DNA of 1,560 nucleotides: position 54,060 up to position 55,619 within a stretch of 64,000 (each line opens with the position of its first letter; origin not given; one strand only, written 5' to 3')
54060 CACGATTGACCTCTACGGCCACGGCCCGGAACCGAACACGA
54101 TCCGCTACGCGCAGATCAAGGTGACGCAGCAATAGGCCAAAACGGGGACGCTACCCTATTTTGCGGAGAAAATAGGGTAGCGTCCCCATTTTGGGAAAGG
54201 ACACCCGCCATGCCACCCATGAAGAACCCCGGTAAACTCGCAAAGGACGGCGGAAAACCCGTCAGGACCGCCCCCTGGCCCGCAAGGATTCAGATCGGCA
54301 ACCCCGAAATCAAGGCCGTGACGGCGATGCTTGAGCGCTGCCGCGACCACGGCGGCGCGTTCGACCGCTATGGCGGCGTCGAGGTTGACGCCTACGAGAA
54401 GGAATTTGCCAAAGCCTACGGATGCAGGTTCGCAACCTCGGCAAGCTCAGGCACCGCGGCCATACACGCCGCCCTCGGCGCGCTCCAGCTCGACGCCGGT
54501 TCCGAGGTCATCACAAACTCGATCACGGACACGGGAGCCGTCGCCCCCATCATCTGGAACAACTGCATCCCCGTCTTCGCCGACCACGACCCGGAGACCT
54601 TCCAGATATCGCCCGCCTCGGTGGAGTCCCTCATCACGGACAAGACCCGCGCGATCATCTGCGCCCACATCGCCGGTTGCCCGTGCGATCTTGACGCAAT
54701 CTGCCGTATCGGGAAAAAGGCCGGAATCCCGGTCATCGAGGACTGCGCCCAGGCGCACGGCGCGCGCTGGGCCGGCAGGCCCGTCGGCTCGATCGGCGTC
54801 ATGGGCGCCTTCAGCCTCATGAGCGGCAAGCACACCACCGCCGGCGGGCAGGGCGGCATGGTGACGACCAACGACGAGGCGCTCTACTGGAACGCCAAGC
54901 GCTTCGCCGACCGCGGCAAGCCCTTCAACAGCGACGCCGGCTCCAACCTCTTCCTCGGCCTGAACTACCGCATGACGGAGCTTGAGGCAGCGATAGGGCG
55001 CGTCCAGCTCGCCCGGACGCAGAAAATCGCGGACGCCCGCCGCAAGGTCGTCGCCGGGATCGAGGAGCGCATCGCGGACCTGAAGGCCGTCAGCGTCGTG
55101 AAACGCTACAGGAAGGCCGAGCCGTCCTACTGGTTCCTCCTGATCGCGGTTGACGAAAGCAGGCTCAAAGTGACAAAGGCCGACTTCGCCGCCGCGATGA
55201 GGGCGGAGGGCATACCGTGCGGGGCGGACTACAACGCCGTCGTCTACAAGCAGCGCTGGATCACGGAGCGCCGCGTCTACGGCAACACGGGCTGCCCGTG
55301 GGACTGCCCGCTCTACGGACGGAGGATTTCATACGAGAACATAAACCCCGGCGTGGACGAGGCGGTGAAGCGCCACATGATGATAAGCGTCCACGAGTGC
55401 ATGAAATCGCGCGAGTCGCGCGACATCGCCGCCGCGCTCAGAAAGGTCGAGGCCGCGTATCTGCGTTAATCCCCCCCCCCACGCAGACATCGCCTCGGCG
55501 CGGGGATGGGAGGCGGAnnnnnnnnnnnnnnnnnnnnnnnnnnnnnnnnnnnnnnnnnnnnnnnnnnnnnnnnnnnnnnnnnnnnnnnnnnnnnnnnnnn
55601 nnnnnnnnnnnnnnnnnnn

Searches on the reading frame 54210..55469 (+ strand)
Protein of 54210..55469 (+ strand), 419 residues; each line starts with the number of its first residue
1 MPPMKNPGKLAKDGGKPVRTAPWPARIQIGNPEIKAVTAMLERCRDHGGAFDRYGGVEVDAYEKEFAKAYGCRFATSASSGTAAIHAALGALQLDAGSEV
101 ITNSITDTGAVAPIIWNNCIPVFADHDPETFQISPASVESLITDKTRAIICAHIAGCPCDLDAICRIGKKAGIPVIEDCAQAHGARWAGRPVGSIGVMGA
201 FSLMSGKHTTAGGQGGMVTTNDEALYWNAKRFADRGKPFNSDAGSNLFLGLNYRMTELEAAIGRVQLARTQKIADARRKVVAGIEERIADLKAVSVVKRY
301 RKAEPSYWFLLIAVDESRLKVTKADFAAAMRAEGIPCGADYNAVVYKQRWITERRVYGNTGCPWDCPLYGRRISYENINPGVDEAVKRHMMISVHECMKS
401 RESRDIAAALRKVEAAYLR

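Call 7: search_protein_families(library=pfam, proteins=[window:54210-55469:+])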
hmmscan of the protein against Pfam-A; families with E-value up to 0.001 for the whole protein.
window:54210-55469:+ (419 aa): 2 families
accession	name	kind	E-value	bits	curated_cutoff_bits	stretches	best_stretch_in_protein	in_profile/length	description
PF01041.23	DegT_DnrJ_EryC1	-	6e-78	263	19.8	1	50-363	19-329/360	DegT/DnrJ/EryC1/StrS aminotransferase family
PF01053.26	Cys_Met_Meta_PP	-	0.00016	20.8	27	1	46-184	41-179/381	Cys/Met metabolism PLP-dependent enzyme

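Call 10: search_protein_families(library=ncbifam, proteins=[window:54210-55469:+], max_evalue=0.01)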
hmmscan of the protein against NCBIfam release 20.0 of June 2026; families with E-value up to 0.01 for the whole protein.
window:54210-55469:+ (419 aa): 17 families
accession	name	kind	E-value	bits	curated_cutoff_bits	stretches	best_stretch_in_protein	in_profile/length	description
TIGR04181.1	NHT_00031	hypoth_equivalog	3.9e-50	170.7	420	1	56-338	29-323/359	LegC family aminotransferase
NF008658.2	PRK11658.1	equivalog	1.1e-49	169.1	631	1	26-354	9-336/379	UDP-4-amino-4-deoxy-L-arabinose aminotransferase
TIGR03588.1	PseC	equivalog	1.8e-46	158.8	423.5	1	55-349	28-334/380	UDP-4-amino-4,6-dideoxy-N-acetyl-beta-L-altrosamine transaminase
NF011936.0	PRK15407.1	equivalog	3.5e-43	147.9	423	2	58-243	66-258/440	lipopolysaccharide biosynthesis protein RfbH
NF008687.0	PRK11706.1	equivalog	2.5e-39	135.1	375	1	65-300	39-279/375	dTDP-4-amino-4,6-dideoxygalactose transaminase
TIGR04427.1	PLP_DesI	equivalog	5.9e-35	121.1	650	1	54-345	49-334/390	dTDP-4-dehydro-6-deoxyglucose aminotransferase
TIGR02379.1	ECA_wecE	subfamily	3.5e-33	114.9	434.85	1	66-298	40-278/376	dTDP-4-amino-4,6-dideoxy-D-glucose transaminase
TIGR01326.1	OAH_OAS_sulfhy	subfamily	4.2e-08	32.3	495.1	1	46-246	46-243/418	O-acetylhomoserine aminocarboxypropyltransferase/cysteine synthase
NF006096.0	PRK08248.1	equivalog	4.1e-06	25.7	726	1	45-238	52-243/431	homocysteine synthase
NF004757.0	PRK06084.1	equivalog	9.1e-06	24.8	790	1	56-228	57-226/425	bifunctional O-acetylhomoserine aminocarboxypropyltransferase/cysteine synthase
NF004650.0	PRK05994.1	equivalog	9.6e-06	24.6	667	1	50-185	56-191/427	O-acetylhomoserine aminocarboxypropyltransferase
TIGR01976.1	am_tr_V_VC1184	hypoth_equivalog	0.00013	21.4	352.35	1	85-183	95-199/401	cysteine desulfurase-like protein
NF005817.0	PRK07683.1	equivalog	0.00083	18.1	575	1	82-152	99-168/387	aminotransferase A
NF004975.0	PRK06348.1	equivalog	0.00089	18.3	549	1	62-151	75-168/384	pyridoxal phosphate-dependent aminotransferase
TIGR01328.1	met_gam_lyase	equivalog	0.0014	17.6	549.7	1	47-182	49-184/391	methionine gamma-lyase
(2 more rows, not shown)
